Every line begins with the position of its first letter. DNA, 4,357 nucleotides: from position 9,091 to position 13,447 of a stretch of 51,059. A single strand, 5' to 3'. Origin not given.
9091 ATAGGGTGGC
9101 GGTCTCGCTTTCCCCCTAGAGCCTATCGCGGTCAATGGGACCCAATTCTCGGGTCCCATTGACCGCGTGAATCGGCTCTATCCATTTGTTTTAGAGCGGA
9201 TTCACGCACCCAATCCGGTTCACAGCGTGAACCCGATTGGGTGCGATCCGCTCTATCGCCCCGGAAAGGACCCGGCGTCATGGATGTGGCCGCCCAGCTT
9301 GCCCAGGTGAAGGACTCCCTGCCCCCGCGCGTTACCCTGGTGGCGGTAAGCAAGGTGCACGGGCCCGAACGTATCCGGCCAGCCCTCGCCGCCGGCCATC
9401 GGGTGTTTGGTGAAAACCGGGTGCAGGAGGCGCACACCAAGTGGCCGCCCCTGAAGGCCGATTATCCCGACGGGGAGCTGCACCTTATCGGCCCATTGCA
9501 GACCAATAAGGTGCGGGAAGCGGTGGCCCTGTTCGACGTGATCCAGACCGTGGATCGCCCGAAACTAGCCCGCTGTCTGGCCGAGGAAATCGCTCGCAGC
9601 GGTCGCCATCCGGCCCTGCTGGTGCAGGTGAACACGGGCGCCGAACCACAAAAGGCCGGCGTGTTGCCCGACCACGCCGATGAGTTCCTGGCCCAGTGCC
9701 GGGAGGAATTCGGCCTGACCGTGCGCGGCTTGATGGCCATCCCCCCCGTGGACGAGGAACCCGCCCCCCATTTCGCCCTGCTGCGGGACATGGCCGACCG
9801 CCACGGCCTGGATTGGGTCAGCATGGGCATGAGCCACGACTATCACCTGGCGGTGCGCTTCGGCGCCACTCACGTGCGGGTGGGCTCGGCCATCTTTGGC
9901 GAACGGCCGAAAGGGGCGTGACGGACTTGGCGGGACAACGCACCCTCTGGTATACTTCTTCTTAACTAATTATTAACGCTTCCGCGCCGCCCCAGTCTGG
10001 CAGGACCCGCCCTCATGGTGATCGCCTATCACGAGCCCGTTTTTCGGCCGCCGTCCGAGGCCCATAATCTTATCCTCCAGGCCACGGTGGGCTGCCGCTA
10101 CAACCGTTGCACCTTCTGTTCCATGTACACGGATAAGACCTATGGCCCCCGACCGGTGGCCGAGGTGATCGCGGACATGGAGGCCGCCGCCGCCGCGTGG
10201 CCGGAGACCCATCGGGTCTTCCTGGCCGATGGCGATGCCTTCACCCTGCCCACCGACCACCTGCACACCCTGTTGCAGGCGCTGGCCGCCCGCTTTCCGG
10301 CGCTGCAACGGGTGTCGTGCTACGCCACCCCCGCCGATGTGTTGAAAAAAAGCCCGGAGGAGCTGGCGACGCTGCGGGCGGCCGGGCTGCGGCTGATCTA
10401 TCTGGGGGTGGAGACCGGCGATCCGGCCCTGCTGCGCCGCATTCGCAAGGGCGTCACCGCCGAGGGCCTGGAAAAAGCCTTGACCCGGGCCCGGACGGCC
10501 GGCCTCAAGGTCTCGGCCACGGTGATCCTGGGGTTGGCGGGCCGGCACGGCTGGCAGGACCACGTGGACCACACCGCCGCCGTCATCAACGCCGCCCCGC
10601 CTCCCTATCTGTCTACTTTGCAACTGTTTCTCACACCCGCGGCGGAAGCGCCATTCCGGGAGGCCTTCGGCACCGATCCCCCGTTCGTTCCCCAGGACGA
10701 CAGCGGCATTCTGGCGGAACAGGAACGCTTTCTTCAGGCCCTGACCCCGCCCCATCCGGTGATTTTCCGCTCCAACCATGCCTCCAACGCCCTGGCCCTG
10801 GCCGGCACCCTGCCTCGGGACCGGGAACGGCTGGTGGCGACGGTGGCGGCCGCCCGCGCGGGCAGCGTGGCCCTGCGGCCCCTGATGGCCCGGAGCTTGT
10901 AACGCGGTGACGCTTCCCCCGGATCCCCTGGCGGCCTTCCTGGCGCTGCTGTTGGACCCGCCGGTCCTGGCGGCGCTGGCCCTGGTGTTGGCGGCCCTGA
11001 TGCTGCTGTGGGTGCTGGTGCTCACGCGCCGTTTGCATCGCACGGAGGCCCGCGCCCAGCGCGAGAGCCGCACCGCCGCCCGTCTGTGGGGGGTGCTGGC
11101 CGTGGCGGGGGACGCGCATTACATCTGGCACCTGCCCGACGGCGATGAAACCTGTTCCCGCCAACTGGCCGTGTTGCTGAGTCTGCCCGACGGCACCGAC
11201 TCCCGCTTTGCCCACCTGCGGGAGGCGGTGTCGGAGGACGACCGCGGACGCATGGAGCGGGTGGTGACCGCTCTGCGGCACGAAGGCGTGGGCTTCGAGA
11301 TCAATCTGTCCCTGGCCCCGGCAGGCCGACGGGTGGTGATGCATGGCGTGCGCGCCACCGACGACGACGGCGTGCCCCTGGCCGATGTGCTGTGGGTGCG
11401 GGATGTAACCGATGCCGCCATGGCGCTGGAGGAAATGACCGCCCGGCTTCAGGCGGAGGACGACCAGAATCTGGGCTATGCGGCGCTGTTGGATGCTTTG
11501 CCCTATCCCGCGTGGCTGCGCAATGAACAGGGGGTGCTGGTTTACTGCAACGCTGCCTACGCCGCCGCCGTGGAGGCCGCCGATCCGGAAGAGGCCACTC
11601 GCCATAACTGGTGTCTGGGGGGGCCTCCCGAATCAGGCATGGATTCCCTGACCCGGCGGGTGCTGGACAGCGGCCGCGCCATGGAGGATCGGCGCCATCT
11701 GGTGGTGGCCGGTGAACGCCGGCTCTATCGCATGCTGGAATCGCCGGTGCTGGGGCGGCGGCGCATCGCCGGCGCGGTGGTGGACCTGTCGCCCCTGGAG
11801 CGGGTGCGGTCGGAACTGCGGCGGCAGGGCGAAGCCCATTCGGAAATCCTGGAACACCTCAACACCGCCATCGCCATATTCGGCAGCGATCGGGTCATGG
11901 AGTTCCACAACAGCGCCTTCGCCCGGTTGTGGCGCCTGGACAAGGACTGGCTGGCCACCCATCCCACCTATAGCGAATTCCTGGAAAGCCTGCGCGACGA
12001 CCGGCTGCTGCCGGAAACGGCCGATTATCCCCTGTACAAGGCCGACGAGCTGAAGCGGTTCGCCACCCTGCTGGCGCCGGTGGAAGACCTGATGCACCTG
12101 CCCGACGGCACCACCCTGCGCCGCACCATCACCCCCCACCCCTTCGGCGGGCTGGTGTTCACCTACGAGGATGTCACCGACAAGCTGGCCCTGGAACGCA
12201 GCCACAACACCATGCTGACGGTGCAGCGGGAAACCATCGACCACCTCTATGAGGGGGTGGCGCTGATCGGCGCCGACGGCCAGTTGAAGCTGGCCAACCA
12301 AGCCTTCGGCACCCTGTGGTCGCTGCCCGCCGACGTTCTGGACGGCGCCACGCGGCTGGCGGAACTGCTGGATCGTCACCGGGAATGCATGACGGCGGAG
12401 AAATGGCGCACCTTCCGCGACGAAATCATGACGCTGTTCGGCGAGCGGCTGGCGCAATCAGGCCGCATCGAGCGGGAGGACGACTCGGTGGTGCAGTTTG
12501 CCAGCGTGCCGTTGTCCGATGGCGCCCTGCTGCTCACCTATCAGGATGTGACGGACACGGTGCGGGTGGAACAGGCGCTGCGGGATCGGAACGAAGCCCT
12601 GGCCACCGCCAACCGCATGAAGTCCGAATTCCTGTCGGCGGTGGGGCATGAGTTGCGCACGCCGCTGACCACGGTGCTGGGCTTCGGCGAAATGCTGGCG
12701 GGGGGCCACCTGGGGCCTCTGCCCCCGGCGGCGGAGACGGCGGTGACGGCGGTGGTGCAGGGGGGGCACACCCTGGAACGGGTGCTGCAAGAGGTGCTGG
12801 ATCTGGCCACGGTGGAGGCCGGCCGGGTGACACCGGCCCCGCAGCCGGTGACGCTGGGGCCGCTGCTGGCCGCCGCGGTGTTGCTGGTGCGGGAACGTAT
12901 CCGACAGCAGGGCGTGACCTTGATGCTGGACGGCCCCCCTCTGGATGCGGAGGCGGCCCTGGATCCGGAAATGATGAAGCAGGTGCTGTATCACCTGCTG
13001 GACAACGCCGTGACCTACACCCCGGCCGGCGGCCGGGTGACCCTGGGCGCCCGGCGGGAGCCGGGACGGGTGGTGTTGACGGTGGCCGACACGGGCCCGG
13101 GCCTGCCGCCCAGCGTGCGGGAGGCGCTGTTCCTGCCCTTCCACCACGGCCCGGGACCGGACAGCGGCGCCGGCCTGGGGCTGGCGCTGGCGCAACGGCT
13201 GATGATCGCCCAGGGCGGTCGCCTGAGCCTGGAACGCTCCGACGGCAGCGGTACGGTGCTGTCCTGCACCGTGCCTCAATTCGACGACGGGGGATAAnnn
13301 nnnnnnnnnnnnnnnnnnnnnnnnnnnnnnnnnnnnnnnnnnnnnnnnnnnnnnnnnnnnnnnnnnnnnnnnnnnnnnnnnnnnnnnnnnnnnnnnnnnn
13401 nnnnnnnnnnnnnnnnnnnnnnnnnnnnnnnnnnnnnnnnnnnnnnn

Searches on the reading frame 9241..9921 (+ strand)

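Call 36: search_protein_families(library=pfam, proteins=[window:9241-9921:+], max_evalue=0.001)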
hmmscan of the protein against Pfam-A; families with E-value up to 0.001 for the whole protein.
window:9241-9921:+ (226 aa): 1 family
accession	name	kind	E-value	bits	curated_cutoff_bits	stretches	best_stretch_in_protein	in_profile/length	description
PF01168.26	Ala_racemase_N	-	3e-23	83.1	24.1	1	17-223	7-220/220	Alanine racemase, N-terminal domain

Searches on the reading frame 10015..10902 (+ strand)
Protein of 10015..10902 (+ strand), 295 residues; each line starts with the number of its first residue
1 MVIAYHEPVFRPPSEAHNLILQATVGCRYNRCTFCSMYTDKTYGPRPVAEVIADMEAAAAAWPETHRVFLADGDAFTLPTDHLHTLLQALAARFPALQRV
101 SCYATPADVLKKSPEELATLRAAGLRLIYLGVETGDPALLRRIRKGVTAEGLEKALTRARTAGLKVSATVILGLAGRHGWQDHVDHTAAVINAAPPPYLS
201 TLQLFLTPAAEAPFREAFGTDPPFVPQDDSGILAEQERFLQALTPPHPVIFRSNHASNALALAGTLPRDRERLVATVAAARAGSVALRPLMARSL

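Call 36: search_protein_families(library=pfam, proteins=[window:10015-10902:+], max_evalue=0.001)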
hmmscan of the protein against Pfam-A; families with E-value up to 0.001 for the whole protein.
window:10015-10902:+ (295 aa): 1 family
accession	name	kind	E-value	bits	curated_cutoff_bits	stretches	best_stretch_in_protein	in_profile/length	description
PF04055.27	Radical_SAM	-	8.6e-19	68.7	29.5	1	24-176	4-153/166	Radical SAM superfamily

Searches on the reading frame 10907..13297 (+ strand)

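Call 36: search_protein_families(library=pfam, proteins=[window:10907-13297:+], max_evalue=0.001)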
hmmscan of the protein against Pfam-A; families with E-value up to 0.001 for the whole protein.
window:10907-13297:+ (796 aa): 7 families
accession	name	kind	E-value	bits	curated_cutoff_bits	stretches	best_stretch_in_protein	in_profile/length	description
PF12860.13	PAS_7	-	1.7e-23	83.4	27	2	444-556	1-115/115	PAS fold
PF02518.31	HATPase_c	-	4e-19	69.5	26.4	1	686-791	2-109/111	Histidine kinase-, DNA gyrase B-, and HSP90-like ATPase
PF00512.31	HisKA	-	4.2e-12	46.4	26.9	1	571-639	1-66/66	His Kinase A (phospho-acceptor) domain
PF13188.13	PAS_8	-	1.2e-09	38.1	21.8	0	444-503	7-61/65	PAS domain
PF08448.16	PAS_4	-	3e-08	34.3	23.1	0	195-287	1-94/110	PAS fold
PF13581.12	HATPase_c_2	-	0.00039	20.9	27.4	0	700-766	42-109/127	Histidine kinase-like ATPase domain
PF00989.32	PAS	-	0.00075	19.9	22.6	0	191-226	3-38/113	PAS fold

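Call 87: search_protein_families(library=ncbifam, proteins=[window:10907-13297:+], max_evalue=0.00001)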
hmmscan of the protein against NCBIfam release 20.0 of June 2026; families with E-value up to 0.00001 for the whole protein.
window:10907-13297:+ (796 aa): 69 families (the best 25 are shown)
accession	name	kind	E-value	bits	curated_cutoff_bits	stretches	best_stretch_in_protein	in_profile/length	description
TIGR02956.1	TMAO_torS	equivalog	4.4e-41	140.9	676.5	1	566-789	458-680/967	TMAO reductase system sensor histidine kinase/response regulator TorS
NF046044.1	PnpS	equivalog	1.6e-39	136.1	400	1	440-790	57-390/390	two-component system histidine kinase PnpS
TIGR02966.1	phoR_proteo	equivalog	4.4e-36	124.6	334.2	1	439-788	7-332/333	phosphate regulon sensor histidine kinase PhoR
NF011874.0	PRK15347.1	equivalog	7.9e-32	110.2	852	1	557-790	383-613/921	two component system sensor kinase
NF008468.0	PRK11360.1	equivalog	2.3e-30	105.5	646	1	539-791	369-608/616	two-component system sensor histidine kinase AtoS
NF050805.1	CellDivHKDivJCaul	equivalog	1.7e-29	102.4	1000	1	539-790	265-519/531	cell cycle sensor histidine kinase DivJ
NF008543.0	PRK11466.1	equivalog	3.7e-29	101.2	982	1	561-787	434-658/914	TMAO reductase system sensor histidine kinase/response regulator TorS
NF012163.2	BaeS_SmeS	equivalog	1e-28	100.5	500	1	558-783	226-450/457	sensor histidine kinase efflux regulator BaeS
NF041832.1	near_NosP_CTERM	subfamily_domain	1.4e-28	100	400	1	567-791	2-225/370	NahK/ErcS family hybrid sensor histidine kinase/response regulator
NF008312.0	PRK11100.1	equivalog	4.3e-28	98.4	356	1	555-790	240-473/477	two-component system sensor histidine kinase CreC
NF045595.1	HK_scytonemin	equivalog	5.2e-28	97.8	865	1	541-791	384-635/637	scytonemin biosynthesis sensor histidine kinase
NF038297.2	hybrid_HK_HrmK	equivalog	7.4e-28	97.5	725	1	545-790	208-456/607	hybrid histidine kinase/response regulator HrmK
NF008302.0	PRK11091.1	equivalog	3.3e-27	95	838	1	561-789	272-503/779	aerobic respiration two-component sensor histidine kinase ArcB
NF041831.1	NO_HK_NahK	exception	1.2e-26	93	1500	1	547-790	469-710/854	hybrid sensor histidine kinase/response regulator NahK/ErcS'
NF033092.0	HK_WalK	equivalog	2.7e-26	92.3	725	1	444-790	264-593/594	cell wall metabolism sensor histidine kinase WalK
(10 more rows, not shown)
